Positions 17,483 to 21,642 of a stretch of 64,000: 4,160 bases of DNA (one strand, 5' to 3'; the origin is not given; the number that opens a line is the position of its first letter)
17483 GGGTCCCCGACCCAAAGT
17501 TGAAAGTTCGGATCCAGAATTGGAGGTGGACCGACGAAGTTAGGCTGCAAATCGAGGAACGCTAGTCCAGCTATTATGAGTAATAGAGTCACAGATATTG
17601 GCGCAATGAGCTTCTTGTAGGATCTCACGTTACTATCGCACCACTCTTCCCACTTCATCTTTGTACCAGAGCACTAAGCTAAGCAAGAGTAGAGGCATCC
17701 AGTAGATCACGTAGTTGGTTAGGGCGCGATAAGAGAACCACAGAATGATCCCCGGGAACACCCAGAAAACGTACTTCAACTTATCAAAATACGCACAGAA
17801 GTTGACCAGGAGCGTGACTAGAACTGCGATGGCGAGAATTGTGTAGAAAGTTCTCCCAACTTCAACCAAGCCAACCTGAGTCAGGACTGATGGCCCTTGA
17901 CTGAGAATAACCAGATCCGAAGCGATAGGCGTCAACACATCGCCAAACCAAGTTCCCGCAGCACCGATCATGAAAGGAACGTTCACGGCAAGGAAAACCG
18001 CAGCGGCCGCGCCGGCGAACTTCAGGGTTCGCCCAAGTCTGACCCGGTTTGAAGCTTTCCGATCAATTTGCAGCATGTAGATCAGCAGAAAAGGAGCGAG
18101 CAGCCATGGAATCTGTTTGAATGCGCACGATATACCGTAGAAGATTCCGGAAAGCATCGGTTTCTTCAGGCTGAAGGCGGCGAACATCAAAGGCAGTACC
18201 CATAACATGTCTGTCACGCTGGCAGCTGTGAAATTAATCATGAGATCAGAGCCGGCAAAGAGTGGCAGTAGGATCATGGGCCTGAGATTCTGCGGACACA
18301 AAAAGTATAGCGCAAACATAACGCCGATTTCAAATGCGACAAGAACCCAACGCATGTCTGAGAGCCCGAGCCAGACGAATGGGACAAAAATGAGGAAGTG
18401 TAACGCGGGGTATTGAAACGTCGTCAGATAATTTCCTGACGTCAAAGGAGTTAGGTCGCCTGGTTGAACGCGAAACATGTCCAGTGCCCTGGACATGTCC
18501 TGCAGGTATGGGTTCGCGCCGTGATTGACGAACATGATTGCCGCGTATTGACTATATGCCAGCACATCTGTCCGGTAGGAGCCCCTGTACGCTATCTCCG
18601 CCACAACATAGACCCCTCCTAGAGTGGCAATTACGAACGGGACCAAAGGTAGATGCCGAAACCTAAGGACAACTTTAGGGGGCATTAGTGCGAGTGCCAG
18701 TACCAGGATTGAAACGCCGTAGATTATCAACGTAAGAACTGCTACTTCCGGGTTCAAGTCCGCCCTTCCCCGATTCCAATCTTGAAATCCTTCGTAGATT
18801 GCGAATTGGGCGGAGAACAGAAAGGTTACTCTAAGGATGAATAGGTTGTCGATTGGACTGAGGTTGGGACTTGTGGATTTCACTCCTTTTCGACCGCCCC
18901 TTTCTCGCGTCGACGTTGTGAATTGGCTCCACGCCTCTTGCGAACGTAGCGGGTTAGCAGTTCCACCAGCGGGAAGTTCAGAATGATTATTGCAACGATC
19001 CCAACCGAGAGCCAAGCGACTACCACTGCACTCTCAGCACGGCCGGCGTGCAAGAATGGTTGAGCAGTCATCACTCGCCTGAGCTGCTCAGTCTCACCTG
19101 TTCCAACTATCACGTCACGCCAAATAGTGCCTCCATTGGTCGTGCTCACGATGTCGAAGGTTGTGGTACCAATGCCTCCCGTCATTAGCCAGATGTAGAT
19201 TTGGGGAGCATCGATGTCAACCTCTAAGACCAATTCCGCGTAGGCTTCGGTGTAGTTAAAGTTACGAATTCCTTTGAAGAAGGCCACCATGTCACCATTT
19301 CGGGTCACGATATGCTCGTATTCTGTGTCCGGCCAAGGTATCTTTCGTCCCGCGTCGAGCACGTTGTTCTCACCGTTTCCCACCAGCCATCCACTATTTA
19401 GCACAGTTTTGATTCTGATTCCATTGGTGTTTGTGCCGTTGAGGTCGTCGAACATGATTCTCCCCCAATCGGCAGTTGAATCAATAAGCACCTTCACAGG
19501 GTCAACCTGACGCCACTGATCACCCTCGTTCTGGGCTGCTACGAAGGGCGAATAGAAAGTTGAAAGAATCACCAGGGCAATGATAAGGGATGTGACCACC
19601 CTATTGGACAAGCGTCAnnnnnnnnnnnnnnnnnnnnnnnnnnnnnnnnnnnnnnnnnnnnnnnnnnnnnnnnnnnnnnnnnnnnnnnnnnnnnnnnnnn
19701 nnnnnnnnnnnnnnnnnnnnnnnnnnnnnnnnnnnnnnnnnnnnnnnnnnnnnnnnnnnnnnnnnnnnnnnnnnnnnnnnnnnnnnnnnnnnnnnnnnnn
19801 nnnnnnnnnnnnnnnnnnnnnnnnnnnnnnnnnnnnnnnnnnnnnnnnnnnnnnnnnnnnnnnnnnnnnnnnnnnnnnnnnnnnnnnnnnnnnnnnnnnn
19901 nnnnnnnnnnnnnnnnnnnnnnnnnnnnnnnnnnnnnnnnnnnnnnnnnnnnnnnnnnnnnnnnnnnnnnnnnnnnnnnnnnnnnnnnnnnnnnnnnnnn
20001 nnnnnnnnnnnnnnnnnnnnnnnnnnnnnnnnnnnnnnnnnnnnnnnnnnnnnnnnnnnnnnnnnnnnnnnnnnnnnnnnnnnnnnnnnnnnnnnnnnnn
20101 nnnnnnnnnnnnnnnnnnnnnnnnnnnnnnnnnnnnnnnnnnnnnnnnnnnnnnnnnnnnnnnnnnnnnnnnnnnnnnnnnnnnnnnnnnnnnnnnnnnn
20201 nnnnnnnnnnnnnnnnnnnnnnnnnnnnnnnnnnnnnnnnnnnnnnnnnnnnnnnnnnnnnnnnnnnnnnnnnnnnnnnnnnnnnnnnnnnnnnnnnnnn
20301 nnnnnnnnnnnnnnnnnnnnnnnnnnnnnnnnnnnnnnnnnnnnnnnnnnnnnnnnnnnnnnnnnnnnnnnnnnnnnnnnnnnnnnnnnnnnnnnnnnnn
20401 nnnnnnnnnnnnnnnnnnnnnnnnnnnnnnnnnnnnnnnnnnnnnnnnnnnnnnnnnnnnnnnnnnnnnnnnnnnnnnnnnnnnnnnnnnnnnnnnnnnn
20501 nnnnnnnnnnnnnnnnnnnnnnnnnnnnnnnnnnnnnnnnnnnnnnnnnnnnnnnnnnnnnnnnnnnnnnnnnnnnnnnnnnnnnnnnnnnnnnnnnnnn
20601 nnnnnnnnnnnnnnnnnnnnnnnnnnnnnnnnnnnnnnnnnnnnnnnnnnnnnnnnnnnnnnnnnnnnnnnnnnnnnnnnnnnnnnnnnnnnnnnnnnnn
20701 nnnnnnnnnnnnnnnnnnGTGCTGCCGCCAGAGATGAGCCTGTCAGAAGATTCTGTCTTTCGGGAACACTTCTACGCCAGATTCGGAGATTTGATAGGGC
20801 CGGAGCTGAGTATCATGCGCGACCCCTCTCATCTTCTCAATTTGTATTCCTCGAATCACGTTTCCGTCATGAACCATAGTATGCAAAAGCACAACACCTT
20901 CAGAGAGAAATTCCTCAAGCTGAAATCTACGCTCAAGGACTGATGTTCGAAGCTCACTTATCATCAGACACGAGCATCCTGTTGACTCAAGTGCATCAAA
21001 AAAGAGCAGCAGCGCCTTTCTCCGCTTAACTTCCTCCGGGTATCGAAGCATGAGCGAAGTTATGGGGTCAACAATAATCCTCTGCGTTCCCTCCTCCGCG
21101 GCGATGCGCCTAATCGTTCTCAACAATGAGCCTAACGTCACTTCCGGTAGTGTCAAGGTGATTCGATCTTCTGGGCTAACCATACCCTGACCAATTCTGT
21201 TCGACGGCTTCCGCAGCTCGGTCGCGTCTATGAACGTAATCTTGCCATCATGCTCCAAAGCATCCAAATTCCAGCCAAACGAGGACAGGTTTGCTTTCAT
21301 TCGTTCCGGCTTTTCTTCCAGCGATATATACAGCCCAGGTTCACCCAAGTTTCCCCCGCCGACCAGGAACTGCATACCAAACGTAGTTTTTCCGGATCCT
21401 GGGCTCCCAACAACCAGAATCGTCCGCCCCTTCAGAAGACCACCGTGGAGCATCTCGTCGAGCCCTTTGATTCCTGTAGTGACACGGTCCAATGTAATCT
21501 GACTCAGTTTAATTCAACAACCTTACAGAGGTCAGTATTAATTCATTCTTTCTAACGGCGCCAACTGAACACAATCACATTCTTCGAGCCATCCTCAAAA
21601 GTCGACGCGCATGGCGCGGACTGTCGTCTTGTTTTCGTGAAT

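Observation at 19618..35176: Locus combining two archaeosortase homologues, two PEF-CTERM substrates and two KaiC-type ATPases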

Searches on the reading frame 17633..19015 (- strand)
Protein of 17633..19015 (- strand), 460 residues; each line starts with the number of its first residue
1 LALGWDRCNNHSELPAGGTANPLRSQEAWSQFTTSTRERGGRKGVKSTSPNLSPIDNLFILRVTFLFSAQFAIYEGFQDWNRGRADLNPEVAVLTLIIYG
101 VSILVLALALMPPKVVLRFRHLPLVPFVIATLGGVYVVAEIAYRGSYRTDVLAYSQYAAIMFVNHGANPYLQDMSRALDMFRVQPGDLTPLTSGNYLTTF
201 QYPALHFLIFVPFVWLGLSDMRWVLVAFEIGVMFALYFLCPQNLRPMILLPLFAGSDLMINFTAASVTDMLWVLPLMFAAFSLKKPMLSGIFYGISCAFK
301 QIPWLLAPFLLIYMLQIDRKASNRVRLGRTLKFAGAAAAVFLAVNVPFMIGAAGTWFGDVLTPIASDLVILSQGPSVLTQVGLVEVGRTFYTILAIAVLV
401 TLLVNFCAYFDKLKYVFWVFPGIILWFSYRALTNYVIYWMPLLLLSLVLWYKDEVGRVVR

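Call 16: search_protein_families(library=pfam, proteins=[window:17633-19015:-], max_evalue=0.05)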
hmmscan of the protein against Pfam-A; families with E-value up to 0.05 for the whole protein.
window:17633-19015:- (460 aa): 1 family
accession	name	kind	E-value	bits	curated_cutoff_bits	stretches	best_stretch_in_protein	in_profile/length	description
PF03155.21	Alg6_Alg8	-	1.6e-05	24.6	25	1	276-350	153-230/482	ALG6, ALG8 glycosyltransferase family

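Call 17: search_protein_families(library=ncbifam, proteins=[window:17633-19015:-], max_evalue=10)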
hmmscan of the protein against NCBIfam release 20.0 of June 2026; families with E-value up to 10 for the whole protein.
window:17633-19015:- (460 aa): 0 families

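Call 62: search_solved_structures(query=A6, max_evalue=10)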
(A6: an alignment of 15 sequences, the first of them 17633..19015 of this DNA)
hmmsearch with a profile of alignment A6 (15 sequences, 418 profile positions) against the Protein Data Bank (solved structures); distinct sequences matched with E-value up to 10: 0.
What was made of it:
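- On GT87 / GT-C glycosyltransferase (the 460-aa protein): There is no PDB sequence match (call 62).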

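Call 63: search_protein_families(library=pfam, alignment_id=A6, max_evalue=1)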
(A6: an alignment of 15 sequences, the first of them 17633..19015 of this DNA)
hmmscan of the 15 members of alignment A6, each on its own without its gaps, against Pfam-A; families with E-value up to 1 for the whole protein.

A. member 1, window:17633-19015:- (460 aa): 1 family
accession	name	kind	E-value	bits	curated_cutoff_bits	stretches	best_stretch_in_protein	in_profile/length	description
PF03155.21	Alg6_Alg8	-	1.6e-05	24.6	25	1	276-350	153-230/482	ALG6, ALG8 glycosyltransferase family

B. families by the number of members that match (of 15 scanned): 2 families
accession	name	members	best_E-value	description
PF09594.16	GT87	11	3.1e-07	Glycosyltransferase family 87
PF03155.21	Alg6_Alg8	2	7.7e-06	ALG6, ALG8 glycosyltransferase family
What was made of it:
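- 17633..19015 (-): GT-C-type membrane glycosyltransferase, GT87/DUF2029-like. The likely true start is near 18904-18925. The window protein itself hits Alg6_Alg8 at 24.6 bits against a cut-off of 25 (calls 16, 63).
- On GT87 / GT-C glycosyltransferase (the 460-aa protein): The window protein itself hits only Alg6_Alg8, at 24.6 bits against a cut-off of 25 (calls 16, 63).
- GT87-like call (call 63).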

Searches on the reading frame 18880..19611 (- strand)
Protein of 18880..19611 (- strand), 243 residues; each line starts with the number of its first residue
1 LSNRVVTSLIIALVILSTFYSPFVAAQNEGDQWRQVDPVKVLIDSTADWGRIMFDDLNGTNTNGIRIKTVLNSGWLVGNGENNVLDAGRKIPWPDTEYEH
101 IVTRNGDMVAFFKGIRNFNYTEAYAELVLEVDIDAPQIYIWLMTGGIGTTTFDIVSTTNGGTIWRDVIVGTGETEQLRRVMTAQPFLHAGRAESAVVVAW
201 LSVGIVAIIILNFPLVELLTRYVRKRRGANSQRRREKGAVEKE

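Call 16: search_protein_families(library=pfam, proteins=[window:18880-19611:-], max_evalue=0.05)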
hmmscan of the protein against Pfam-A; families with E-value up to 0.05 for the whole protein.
window:18880-19611:- (243 aa): 0 families

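Call 17: search_protein_families(library=ncbifam, proteins=[window:18880-19611:-], max_evalue=10)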
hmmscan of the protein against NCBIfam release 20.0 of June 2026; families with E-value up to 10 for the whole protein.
window:18880-19611:- (243 aa): 0 families

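Call 60: search_solved_structures(query=A5, max_evalue=10)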
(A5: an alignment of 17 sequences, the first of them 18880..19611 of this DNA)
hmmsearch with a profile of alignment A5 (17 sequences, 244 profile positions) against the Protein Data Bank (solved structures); distinct sequences matched with E-value up to 10: 0.
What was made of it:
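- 18880..19611 (-): 243-aa protein with a signal peptide, a very conserved ~170-aa ectodomain, a TM helix and a basic tail. It is the gene most tightly linked to the Ser-sortase. No Pfam or PDB match (calls 16, 60).
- Tried and rejected: Profile searches against PDB and Pfam found nothing (calls 16, 60).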

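Call 80: predict_structure(protein=window:18880-19611:-)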
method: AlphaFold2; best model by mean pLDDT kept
length: 243 residues; sequences in the alignment: 1
mean_pLDDT: 49.4   pTM: 0.28
mean pLDDT of the five models: 49.4, 45.7, 44.9, 44.0, 42.8
residues with pLDDT >= 90: 0; 70-90: 53; 50-70: 32; < 50: 158
segments of 3 or more residues with pLDDT < 50: 24-33, 42-51, 55-65, 68-126, 134-194
pLDDT, mean of each block of 10 residues (from residue 1): 71 69 46 50 47 47 46 34 26 30 34 35 47 48 42 37 32 34 31 53 74 83 85 78 63
secondary structure, 60 per line:
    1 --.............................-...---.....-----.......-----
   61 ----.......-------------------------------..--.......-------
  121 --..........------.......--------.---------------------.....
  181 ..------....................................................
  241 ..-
elements in order: H3-31 E33-35 E39-43 E49-55 E65-71 E107-113 E123-132 E139-145 H176-182 H189-242
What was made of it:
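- Tried and rejected: Fold of the 243-aa partner: the single-sequence model was too poor to search (pLDDT 49.4; call 80).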

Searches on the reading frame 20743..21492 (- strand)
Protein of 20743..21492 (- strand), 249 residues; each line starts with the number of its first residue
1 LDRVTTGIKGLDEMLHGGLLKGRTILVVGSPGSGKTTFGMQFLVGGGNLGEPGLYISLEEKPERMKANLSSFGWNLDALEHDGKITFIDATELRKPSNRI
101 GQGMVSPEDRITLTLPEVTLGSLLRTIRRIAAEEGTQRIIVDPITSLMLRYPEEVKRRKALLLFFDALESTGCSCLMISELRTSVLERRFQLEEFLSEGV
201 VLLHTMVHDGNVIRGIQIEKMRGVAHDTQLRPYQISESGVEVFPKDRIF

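Call 3: search_protein_families(library=ncbifam, proteins=[window:20743-21492:-], max_evalue=0.1)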
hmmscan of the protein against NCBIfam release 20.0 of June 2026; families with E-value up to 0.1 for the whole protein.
window:20743-21492:- (249 aa): 27 families (the best 25 are shown)
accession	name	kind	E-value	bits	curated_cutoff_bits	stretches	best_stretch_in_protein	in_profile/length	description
NF006799.0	PRK09302.1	equivalog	8.9e-46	156.5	408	1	2-244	11-240/515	circadian clock protein KaiC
TIGR03880.1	KaiC_arch_3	hypoth_equivalog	3.5e-40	137.9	249.45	2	7-104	1-99/224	KaiC domain-containing protein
TIGR03877.1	thermo_KaiC_1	hypoth_equivalog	7.8e-40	136.9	307.25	1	1-245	1-235/238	KaiC domain-containing protein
TIGR02655.1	circ_KaiC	equivalog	9.9e-31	106.9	546.25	1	3-245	2-231/484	circadian clock protein KaiC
TIGR03881.1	KaiC_arch_4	hypoth_equivalog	5.7e-26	91.6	247.8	1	3-236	2-221/231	KaiC domain-containing protein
TIGR03878.1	thermo_KaiC_2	hypoth_equivalog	2.3e-08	33.7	232.2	1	17-184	31-178/259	KaiC domain-containing protein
TIGR00416.1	sms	equivalog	5e-08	32.1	403.05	1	3-77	75-149/454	DNA repair protein RadA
TIGR03600.1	phage_DnaB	exception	1.7e-06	27.3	498.65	1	4-145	177-315/421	phage replicative helicase, DnaB family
NF004629.0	PRK05973.1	equivalog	1.5e-05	24.2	156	1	15-85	57-127/237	DNA helicase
TIGR00665.1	DnaB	equivalog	6.4e-05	21.9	385.25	1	4-144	178-315/435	replicative DNA helicase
NF052589.1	ArlH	equivalog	0.00015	21.6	215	1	11-227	9-206/229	archaellum protein ArlH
NF005852.0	PRK07773.1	equivalog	0.00024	19.5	780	1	3-142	199-334/886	replicative DNA helicase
NF006861.0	PRK09361.1-1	equivalog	0.00045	19.8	278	1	3-59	4-60/235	DNA repair and recombination protein RadB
NF004723.0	PRK06067.1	subfamily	0.0006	19.4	194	1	4-73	16-85/243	flagellar accessory protein FlaH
NF003301.0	PRK04301.1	equivalog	0.00065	19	259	1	2-44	81-123/316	DNA repair and recombination protein RadA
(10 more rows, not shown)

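Call 4: search_protein_families(library=pfam, proteins=[window:20743-21492:-], max_evalue=0.1)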
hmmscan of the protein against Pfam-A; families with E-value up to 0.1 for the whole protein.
window:20743-21492:- (249 aa): 13 families
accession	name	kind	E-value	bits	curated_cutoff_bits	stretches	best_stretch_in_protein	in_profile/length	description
PF06745.19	ATPase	-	1.3e-59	201.9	26.6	1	4-246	1-230/231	KaiC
PF03796.21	DnaB_C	-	1.1e-06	28.7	27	1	4-148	2-142/255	DnaB-like helicase C terminal domain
PF13481.12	AAA_25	-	1.2e-06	28.7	27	1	10-178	21-187/195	AAA domain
PF07088.17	GvpD_P-loop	-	0.00028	21.3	24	1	21-58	9-45/189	GvpD gas vesicle protein, P-loop domain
PF13479.12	AAA_24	-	0.0094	16.2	27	1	22-147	2-76/195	AAA domain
PF00154.27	RecA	-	0.014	15.3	27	1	2-55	31-85/262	recA bacterial DNA recombination protein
PF20720.3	nSTAND3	-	0.016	15.3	27.2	1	21-44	16-39/155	Novel STAND NTPase 3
PF10055.14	DUF2292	-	0.029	14.4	22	0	81-92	22-33/37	Uncharacterized small protein (DUF2292)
PF13173.12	AAA_14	-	0.033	14.6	27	1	23-89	3-69/129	AAA domain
PF13671.12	AAA_33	-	0.034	14.9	27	0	25-42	2-19/143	AAA domain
PF05729.18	NACHT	-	0.049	13.9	26.7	0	23-42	1-20/167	NACHT domain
PF06068.19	TIP49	-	0.061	12.9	23.8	0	13-40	41-68/347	TIP49 P-loop domain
PF13191.12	AAA_16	-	0.084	13.8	32.6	0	22-43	22-45/167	AAA ATPase domain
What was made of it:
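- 20743..21492 (-): Single-domain KaiC-type ATPase with Walker A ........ and Walker B RIIVD. First gene of the sortase operon. PF06745 201.9 bits (call 4).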

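Call 89: search_solved_structures(query=window:20743-21492:-, max_evalue=0.00001)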
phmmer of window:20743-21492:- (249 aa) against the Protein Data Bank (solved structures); distinct sequences matched with E-value up to 0.00001: 47.
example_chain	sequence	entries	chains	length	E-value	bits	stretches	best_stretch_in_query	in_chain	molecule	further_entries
8zn5_B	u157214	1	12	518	4.1e-54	186.6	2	2-245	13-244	KaiC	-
5jwq_A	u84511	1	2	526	1.3e-48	168.6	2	3-245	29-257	Circadian clock protein kinase KaiC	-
7dy1_A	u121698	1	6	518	2e-48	168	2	3-245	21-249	Circadian clock protein kinase KaiC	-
4o0m_A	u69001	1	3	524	2.5e-48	167.7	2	3-245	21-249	Circadian clock protein kinase KaiC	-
8zn6_F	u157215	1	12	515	9.5e-47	162.5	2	3-245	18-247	KaiC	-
8fwi_A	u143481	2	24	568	1.2e-44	155.7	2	4-245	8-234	Circadian clock protein KaiC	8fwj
8jon_A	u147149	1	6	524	2.8e-44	154.4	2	3-245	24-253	Circadian clock oscillator protein KaiC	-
8db3_A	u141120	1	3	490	4.9e-44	153.6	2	4-245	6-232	Circadian clock protein KaiC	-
8dba_A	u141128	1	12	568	9.5e-44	152.7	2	4-245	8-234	Circadian clock protein KaiC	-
7x1z_A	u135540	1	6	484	9.3e-43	149.5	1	4-245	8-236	Circadian clock oscillator protein KaiC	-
3s1a_A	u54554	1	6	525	1.4e-42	148.9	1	4-245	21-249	Circadian clock protein kinase kaiC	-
9ofh_A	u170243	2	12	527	1.4e-42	148.8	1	4-245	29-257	Circadian clock oscillator protein KaiC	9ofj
7s65_A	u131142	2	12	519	1.4e-42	148.8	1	4-245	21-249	Circadian clock protein kinase KaiC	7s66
3k09_A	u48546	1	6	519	2.1e-42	148.3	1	4-245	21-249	Circadian clock protein kinase kaiC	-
7x1y_A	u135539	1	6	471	2.2e-42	148.2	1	4-245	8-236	Circadian clock oscillator protein KaiC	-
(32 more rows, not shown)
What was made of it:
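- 20743..21492 (-): PDB KaiC E=4e-54, PH0284 131.7 bits (call 89).
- Checked: (ii) 20743-21492(-) is a single-domain KaiC ATPase (PF06745 201.9 bits; E=4e-54 to solved KaiC; calls 4, 89).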
